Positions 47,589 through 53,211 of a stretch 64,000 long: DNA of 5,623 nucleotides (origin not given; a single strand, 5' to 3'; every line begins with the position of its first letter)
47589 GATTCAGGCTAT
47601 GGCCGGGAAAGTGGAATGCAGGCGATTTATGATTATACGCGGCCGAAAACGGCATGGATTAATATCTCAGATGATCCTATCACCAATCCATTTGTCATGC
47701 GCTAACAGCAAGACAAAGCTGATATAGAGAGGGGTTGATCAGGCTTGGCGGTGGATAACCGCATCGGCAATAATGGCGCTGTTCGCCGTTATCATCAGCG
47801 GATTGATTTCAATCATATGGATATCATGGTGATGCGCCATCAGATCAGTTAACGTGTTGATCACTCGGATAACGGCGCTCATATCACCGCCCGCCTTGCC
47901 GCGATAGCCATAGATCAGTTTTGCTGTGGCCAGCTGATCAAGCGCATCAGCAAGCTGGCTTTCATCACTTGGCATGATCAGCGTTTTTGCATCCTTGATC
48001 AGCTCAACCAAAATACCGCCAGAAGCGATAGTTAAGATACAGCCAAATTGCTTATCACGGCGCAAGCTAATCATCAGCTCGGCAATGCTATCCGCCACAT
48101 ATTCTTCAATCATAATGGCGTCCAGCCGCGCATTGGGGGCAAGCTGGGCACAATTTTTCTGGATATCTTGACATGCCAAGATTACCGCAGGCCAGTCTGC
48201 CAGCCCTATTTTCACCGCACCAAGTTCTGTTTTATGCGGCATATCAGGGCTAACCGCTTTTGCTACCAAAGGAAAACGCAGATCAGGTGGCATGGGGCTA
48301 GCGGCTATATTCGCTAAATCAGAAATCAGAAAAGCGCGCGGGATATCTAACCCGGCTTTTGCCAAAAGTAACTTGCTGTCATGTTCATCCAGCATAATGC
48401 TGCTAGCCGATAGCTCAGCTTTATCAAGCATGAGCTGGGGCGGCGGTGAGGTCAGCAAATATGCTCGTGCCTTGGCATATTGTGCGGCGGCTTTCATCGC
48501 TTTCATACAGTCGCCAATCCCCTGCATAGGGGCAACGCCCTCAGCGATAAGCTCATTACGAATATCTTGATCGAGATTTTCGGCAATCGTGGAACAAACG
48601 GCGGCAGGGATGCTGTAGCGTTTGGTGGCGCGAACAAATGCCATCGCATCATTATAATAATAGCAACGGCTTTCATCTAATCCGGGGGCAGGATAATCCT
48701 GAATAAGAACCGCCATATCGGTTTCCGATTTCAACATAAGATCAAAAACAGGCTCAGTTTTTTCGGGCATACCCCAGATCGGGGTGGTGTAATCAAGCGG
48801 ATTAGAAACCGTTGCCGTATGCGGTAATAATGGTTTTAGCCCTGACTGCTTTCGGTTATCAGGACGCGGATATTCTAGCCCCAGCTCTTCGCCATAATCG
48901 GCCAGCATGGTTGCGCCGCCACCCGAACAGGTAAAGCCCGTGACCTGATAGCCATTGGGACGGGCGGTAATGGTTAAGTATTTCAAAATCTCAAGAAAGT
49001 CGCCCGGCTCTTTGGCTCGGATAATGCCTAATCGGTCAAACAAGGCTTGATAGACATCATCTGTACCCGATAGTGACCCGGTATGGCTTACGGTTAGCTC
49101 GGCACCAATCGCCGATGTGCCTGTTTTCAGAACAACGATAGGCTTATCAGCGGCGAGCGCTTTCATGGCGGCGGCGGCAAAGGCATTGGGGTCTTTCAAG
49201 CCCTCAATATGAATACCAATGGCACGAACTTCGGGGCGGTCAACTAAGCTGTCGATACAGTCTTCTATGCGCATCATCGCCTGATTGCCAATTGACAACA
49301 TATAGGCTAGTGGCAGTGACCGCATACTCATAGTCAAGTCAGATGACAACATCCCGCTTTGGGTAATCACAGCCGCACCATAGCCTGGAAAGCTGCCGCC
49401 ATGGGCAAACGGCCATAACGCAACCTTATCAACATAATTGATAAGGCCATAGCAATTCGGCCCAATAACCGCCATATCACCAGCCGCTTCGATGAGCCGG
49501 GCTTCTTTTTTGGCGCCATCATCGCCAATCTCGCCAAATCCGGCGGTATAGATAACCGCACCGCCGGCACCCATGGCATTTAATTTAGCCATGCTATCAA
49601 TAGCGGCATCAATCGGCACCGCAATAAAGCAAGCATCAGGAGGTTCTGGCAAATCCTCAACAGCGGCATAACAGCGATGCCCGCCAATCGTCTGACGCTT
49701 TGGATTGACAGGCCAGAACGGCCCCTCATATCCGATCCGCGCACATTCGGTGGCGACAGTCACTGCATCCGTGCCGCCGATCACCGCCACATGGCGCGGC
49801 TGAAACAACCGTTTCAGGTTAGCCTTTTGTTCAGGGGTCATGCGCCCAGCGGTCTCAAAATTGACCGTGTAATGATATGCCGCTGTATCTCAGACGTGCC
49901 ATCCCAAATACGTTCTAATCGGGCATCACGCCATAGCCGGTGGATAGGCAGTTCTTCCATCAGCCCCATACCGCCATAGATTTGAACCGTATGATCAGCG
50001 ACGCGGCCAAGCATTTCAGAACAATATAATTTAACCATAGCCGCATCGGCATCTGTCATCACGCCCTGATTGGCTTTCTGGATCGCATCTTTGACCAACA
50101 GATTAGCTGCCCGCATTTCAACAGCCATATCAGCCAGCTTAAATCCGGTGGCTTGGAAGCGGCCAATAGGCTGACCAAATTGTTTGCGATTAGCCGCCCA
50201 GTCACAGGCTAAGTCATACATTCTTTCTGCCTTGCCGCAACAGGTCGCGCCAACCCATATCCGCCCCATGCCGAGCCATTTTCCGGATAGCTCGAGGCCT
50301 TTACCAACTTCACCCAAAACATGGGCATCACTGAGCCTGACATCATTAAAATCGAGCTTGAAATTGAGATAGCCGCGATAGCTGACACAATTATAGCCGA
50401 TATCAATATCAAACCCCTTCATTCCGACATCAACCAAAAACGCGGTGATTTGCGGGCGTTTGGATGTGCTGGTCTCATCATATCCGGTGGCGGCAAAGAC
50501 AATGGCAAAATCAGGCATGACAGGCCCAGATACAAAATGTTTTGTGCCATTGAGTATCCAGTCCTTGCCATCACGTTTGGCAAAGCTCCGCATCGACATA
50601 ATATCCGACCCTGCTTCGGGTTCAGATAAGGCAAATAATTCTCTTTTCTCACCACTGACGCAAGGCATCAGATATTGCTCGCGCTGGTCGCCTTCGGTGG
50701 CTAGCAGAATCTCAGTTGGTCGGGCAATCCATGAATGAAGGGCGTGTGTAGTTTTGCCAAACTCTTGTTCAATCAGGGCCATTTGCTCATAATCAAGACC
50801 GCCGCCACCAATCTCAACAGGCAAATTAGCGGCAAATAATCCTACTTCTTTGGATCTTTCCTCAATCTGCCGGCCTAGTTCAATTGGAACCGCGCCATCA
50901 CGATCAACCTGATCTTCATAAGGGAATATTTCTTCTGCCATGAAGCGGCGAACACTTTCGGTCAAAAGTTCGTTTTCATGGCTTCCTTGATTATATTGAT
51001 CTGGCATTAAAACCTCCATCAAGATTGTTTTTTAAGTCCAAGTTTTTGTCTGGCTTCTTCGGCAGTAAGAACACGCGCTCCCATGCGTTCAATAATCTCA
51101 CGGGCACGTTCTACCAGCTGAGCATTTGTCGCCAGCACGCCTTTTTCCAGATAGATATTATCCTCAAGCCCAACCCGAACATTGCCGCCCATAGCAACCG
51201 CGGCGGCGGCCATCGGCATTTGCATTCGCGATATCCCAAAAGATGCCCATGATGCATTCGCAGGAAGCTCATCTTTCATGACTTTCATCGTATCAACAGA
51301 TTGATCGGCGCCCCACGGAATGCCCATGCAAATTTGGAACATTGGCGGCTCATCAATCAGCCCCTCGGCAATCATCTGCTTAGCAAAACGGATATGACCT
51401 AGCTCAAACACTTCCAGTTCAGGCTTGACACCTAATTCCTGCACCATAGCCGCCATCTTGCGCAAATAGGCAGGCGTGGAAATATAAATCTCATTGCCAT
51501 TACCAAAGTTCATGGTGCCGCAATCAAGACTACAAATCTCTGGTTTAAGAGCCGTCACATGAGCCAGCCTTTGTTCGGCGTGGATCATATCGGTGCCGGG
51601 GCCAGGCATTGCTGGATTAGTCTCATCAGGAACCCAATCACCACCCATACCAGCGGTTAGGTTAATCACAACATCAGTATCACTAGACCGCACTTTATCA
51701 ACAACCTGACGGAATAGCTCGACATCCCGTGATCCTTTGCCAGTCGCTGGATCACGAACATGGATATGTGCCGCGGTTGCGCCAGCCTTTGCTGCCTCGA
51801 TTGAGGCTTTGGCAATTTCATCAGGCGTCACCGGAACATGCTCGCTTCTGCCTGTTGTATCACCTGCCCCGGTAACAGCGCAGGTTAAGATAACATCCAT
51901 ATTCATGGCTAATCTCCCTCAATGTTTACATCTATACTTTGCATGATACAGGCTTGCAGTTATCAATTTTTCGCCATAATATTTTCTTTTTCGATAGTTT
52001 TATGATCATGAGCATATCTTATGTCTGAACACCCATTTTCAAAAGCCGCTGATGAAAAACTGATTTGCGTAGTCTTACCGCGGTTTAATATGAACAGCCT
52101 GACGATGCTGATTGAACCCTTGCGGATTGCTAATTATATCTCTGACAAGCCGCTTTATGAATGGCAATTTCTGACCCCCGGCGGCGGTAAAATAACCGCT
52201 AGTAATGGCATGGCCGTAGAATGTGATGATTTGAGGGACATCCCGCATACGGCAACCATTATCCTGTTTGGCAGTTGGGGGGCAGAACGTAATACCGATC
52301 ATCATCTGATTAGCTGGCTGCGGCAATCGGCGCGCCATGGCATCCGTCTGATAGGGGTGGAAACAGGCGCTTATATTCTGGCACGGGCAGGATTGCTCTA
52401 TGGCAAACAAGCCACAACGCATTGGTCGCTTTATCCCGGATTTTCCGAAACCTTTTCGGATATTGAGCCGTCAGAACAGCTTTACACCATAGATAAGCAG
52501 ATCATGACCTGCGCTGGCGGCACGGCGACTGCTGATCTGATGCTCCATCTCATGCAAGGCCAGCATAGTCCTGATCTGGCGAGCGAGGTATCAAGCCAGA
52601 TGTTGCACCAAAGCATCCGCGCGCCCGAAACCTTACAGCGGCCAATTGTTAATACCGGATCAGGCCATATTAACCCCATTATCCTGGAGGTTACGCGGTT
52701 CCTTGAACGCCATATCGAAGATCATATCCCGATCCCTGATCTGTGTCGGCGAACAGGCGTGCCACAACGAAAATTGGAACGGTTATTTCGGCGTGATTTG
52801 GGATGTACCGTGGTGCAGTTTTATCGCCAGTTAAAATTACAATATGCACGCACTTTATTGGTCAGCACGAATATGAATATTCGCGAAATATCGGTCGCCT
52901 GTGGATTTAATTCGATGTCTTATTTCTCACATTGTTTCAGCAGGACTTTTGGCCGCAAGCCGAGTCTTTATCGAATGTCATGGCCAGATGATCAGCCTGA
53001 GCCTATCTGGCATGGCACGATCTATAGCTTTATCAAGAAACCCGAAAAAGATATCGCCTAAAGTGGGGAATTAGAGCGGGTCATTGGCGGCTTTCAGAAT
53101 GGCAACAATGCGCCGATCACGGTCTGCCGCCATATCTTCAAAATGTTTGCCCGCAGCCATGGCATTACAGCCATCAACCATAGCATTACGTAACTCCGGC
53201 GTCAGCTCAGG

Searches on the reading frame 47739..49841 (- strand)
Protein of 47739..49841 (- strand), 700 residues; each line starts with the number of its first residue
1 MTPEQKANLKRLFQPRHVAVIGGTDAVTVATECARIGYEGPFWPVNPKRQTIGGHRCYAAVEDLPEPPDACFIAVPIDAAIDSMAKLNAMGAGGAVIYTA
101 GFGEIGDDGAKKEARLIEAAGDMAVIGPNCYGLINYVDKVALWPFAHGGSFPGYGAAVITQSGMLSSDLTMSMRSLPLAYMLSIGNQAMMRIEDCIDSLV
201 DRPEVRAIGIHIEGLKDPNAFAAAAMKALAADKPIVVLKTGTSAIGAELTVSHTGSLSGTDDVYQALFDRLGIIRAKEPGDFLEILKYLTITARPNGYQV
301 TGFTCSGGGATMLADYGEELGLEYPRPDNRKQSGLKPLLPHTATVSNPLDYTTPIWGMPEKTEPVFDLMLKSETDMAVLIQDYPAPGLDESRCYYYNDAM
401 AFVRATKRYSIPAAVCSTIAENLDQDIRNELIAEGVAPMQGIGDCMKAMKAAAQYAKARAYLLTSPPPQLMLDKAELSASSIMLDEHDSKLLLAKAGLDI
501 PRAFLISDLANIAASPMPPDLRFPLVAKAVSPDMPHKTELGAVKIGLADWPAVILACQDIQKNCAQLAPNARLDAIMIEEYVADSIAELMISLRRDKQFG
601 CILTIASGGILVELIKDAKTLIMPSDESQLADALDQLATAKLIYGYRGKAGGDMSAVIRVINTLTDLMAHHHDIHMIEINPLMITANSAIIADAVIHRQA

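Call 4: search_protein_families(library=ncbifam, proteins=[window:47739-49841:-], max_evalue=0.00001)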
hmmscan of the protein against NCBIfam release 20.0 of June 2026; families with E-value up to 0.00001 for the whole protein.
window:47739-49841:- (700 aa): 6 families
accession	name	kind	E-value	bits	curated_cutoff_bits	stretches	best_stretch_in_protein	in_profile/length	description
TIGR02717.1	AcCoA-syn-alpha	equivalog_domain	1.3e-73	248.2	567.15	1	9-353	1-351/447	acetate--CoA ligase alpha subunit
NF045492.1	HydPropCoALig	equivalog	3.1e-70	237.4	1300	2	6-353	245-602/700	3-hydroxypropionate--CoA ligase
NF045493.1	HydDutCoALig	equivalog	2.2e-69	234.8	1300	1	11-685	5-683/698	4-hydroxybutyrate--CoA ligase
NF045494.1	AcCoALig_Archglob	equivalog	5.7e-68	229.9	1200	2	6-455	215-662/665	acetate--CoA ligase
TIGR01016.1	sucCoAbeta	subfamily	4.9e-07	29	375.55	0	562-697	79-217/386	succinate-CoA ligase subunit beta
NF001913.0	PRK00696.1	equivalog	8.7e-07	28.3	370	0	566-695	85-215/388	ADP-forming succinate--CoA ligase subunit beta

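Call 5: search_protein_families(library=pfam, proteins=[window:47739-49841:-], max_evalue=0.00001)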
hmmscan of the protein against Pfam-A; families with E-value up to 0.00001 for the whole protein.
window:47739-49841:- (700 aa): 3 families
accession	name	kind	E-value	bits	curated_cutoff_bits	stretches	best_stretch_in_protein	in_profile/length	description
PF13549.11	ATP-grasp_5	-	1.8e-43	148.9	27.6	1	480-696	6-219/221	ATP-grasp domain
PF13607.11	Succ_CoA_lig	-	3.9e-34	117.8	27.4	1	156-288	4-137/138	Succinyl-CoA ligase like flavodoxin domain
PF13380.12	CoA_binding_2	-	7e-13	49.5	22.8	1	17-134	2-114/116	CoA binding domain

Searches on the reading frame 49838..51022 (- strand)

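Call 4: search_protein_families(library=ncbifam, proteins=[window:49838-51022:-], max_evalue=0.00001)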
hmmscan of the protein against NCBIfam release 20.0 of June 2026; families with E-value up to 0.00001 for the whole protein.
window:49838-51022:- (394 aa): 22 families
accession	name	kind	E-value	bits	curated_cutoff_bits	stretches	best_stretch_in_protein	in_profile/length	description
NF042972.1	AcrlCoAredClosAcrC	equivalog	3.5e-68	230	640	1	14-390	6-378/378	acryloyl-CoA reductase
NF058590.1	AcCoDHFadEBacil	equivalog_domain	1.6e-61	208.6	600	1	3-390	14-412/586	acyl-CoA dehydrogenase FadE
NF008997.0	PRK12341.1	equivalog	4.3e-51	174.1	537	1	14-390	6-378/382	acyl-CoA dehydrogenase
NF042439.1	SulpropCoADesulf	equivalog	1.3e-50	172.2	600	1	24-389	4-371/379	3-sulfinopropanoyl-CoA desulfinase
NF045652.1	ProlPCPDhRedW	equivalog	8.2e-50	169.7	650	1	19-388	6-373/376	L-prolyl-[peptidyl-carrier protein] dehydrogenase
NF053553.1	prodigi_MBC_PigA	equivalog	1.2e-49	169.5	500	1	16-388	8-379/381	prodigiosin MBC biosynthesis dehydrogenase PigA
NF045552.1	GlutCoADH_Des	equivalog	2e-49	168.8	470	1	14-386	6-377/387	glutaryl-CoA dehydrogenase Acd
NF043006.1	CyhCrbnylCoADH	equivalog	9.5e-48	163.1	650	1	15-389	6-376/380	cyclohexane-1-carbonyl-CoA dehydrogenase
NF002885.1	PRK03354.1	equivalog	6.3e-47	160.4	540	1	15-390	7-375/378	crotonobetainyl-CoA dehydrogenase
TIGR03207.1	cyc_hxne_CoA_dh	equivalog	7.8e-41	140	575.35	1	16-387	4-370/372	cyclohexanecarboxyl-CoA dehydrogenase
NF052270.1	Staph_DH_FadE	equivalog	9.3e-36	123.4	600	1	104-388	116-393/400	acyl-CoA dehydrogenase FadE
NF050027.1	acylCoADhIpdE2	equivalog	1e-18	67.9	450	1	255-364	182-286/311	acyl-CoA dehydrogenase IpdE2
NF037942.1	ac_ACP_DH_MbtN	equivalog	5.3e-18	64.9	700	1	123-385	106-362/376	mycobactin biosynthesis acyl-ACP dehydrogenase MbtN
TIGR03203.1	pimD_small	equivalog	3.3e-17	62.7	652.7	1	111-368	103-357/378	pimeloyl-CoA dehydrogenase small subunit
NF007000.1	PRK09463.1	subfamily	1.4e-15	56.7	600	1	103-355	133-399/726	acyl-CoA dehydrogenase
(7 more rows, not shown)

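Call 5: search_protein_families(library=pfam, proteins=[window:49838-51022:-], max_evalue=0.00001)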
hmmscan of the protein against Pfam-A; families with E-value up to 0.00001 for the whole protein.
window:49838-51022:- (394 aa): 4 families
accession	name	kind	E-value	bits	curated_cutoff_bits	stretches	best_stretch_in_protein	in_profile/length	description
PF00441.29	Acyl-CoA_dh_1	-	1.2e-44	152.5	22.4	1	240-389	1-150/150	Acyl-CoA dehydrogenase, C-terminal domain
PF08028.16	Acyl-CoA_dh_2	-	6.3e-19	69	22.7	1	255-373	1-129/134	Acyl-CoA dehydrogenase, C-terminal domain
PF02770.24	Acyl-CoA_dh_M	-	2.3e-16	60.2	33.3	1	130-228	2-97/97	Acyl-CoA dehydrogenase, middle domain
PF02771.21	Acyl-CoA_dh_N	-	7.5e-16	59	22.9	1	15-125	2-113/113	Acyl-CoA dehydrogenase, N-terminal domain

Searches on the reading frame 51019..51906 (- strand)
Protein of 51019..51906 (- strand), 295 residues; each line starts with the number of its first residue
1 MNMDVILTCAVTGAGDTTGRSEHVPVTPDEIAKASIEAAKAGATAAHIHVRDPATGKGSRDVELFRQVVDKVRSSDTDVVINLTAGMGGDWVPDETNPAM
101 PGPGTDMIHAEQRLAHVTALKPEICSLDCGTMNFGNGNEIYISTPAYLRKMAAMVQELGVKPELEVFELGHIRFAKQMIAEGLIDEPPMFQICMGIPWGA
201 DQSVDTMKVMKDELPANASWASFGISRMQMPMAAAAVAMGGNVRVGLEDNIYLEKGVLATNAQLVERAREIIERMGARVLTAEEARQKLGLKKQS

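Call 4: search_protein_families(library=ncbifam, proteins=[window:51019-51906:-], max_evalue=0.00001)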
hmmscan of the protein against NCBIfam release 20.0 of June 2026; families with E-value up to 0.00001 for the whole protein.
window:51019-51906:- (295 aa): 4 families
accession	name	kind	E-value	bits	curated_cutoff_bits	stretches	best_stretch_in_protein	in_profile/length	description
NF052387.1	Lys_ferment_KCE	equivalog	4.8e-76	255.7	382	1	5-291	2-267/267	3-keto-5-aminohexanoate cleavage enzyme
NF053538.1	DixhxACActTsKce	equivalog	3e-64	217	430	2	139-293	145-304/310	3,5-dioxohexanoate:acetyl-CoA acetone transferase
NF052389.1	Lys_KAL_CLE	exception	9.5e-56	189.4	725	1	4-293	170-438/440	bifunctional 3-aminobutyryl-CoA ammonia lyase/3-keto-5-aminohexanoate cleavage enzyme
NF053568.1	3OXCoAcCUPNH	equivalog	3.7e-52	177.3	350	2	115-292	94-273/274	3-oxoadipate:acetyl-CoA acetyltransferase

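Call 5: search_protein_families(library=pfam, proteins=[window:51019-51906:-], max_evalue=0.00001)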
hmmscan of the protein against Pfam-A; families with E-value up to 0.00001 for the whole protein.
window:51019-51906:- (295 aa): 1 family
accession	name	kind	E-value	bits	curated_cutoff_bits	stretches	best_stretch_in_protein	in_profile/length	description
PF05853.18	BKACE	-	4.7e-103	344.7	24.8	1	5-291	2-274/274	beta-keto acid cleavage enzyme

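Call 71: search_solved_structures(query=window:51019-51906:-, max_evalue=1e-20)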
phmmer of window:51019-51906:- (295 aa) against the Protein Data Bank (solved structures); distinct sequences matched with E-value up to 1e-20: 13.
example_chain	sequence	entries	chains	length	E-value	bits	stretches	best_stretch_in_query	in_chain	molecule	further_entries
3c6c_A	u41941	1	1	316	9.1e-96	323.9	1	2-293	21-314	3-keto-5-aminohexanoate cleavage enzyme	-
9zsc_A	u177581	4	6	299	6.2e-77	262.1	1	5-291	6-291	3-keto-5-aminohexanoate cleavage protein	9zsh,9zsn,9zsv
3lot_A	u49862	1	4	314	3.6e-51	177.6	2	146-293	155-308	uncharacterized protein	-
2y7d_A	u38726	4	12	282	5.5e-45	157.3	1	5-293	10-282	3-KETO-5-AMINOHEXANOATE CLEAVAGE ENZYME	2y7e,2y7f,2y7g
3e49_A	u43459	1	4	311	1.3e-40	142.9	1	4-135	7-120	uncharacterized protein DUF849 with a TIM barrel fold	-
3e02_A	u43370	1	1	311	1.2e-39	139.7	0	4-135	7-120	uncharacterized protein DUF849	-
8rio_A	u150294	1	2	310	1.2e-38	136.5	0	135-292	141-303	3-keto-5-aminohexanoate cleavage protein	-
8rip_A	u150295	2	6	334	1.8e-38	135.9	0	135-292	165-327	3-keto-5-aminohexanoate cleavage protein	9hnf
3no5_A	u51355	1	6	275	9.6e-31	110.6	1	117-290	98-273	Uncharacterized protein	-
3fa5_A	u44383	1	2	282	5.6e-30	108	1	6-292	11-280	protein of unknown function (DUF849)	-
3chv_A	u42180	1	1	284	2e-29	106.2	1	116-292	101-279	Prokaryotic domain of unknown function (DUF849) with a TIM barrel fold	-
5zmu_A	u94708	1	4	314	1.9e-22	83.4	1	21-291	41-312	Cis-epoxysuccinate hydrolase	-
5zmy_A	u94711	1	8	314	1.7e-21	80.2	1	21-291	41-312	Cis-epoxysuccinate hydrolase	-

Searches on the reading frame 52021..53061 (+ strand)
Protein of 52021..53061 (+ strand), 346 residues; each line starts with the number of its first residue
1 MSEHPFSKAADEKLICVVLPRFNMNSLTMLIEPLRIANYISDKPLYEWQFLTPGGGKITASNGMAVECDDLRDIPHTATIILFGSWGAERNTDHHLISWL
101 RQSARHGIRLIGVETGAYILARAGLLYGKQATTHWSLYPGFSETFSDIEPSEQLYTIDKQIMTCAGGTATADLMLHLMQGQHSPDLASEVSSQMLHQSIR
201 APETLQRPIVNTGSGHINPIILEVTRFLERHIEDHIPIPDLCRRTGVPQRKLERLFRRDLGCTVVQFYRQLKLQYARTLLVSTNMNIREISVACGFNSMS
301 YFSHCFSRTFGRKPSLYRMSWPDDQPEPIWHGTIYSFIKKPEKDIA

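Call 4: search_protein_families(library=ncbifam, proteins=[window:52021-53061:+], max_evalue=0.00001)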
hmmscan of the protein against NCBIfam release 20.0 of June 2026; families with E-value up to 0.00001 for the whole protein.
window:52021-53061:+ (346 aa): 24 families
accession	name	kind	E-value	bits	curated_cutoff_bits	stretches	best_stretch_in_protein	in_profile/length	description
NF052371.1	TransRegGbdRPseu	equivalog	3.7e-73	246.7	480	1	10-319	15-325/365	choline metabolism transcriptional regulator GbdR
NF006902.0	PRK09393.1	equivalog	9.8e-43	146.6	425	1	43-320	42-321/327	transcriptional regulator FtrA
NF010026.0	PRK13501.1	equivalog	2.6e-15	56.3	363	1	229-319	186-276/290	HTH-type transcriptional activator RhaR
NF007860.0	PRK10572.1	equivalog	5e-15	55.1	208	1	216-320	180-284/292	arabinose operon transcriptional regulator AraC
TIGR04094.1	adjacent_YSIRK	equivalog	1e-14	54.3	200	1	216-318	282-383/383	YSIRK-targeted surface antigen transcriptional regulator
NF010025.2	PRK13500.1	equivalog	1.5e-13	51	525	1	235-319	192-276/282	HTH-type transcriptional activator RhaR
NF041686.2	ant_diox_reg_AndR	equivalog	1.6e-13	51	350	1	179-315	176-315/321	anthranilate 1,2-dioxygenase regulatory protein AndR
NF010028.0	PRK13503.1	equivalog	8.6e-13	48.3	288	1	204-318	156-270/278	HTH-type transcriptional activator RhaS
NF010027.0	PRK13502.1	equivalog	1.9e-12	47.2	384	1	231-318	188-275/282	HTH-type transcriptional activator RhaR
NF012144.2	ramA_TF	equivalog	5e-12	46.2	180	1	221-319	7-105/108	RamA family antibiotic efflux transcriptional regulator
NF007584.0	PRK10219.1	equivalog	5.1e-12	46.1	174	1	219-319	5-105/107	superoxide response transcriptional regulator SoxS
NF007243.0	PRK09685.1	equivalog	1.9e-10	40.6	199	1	167-319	146-300/303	transcriptional regulator FeaR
NF047455.1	TF_Staph_AryK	equivalog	1.9e-10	39.6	850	1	223-324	161-262/759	transcriptional regulator AryK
NF007693.0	PRK10371.1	equivalog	2.7e-10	40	253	1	211-319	190-298/309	transcriptional regulator MelR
NF033869.1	viru_reg_Rsp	equivalog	1.2e-09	37.2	400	1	218-320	146-248/701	AraC family transcriptional regulator Rsp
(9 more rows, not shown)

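Call 5: search_protein_families(library=pfam, proteins=[window:52021-53061:+], max_evalue=0.00001)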
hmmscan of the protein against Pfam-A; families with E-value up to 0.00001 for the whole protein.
window:52021-53061:+ (346 aa): 3 families
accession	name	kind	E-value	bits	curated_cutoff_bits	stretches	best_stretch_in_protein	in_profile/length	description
PF12833.13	HTH_18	-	1.3e-22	80.3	33.6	1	241-318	1-78/80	Helix-turn-helix domain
PF00165.29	HTH_AraC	-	1.4e-11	44.7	26.6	1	282-318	6-41/42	Bacterial regulatory helix-turn-helix proteins, AraC family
PF01965.30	DJ-1_PfpI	-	5.3e-08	33.3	26.6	1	52-178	34-163/165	DJ-1/PfpI family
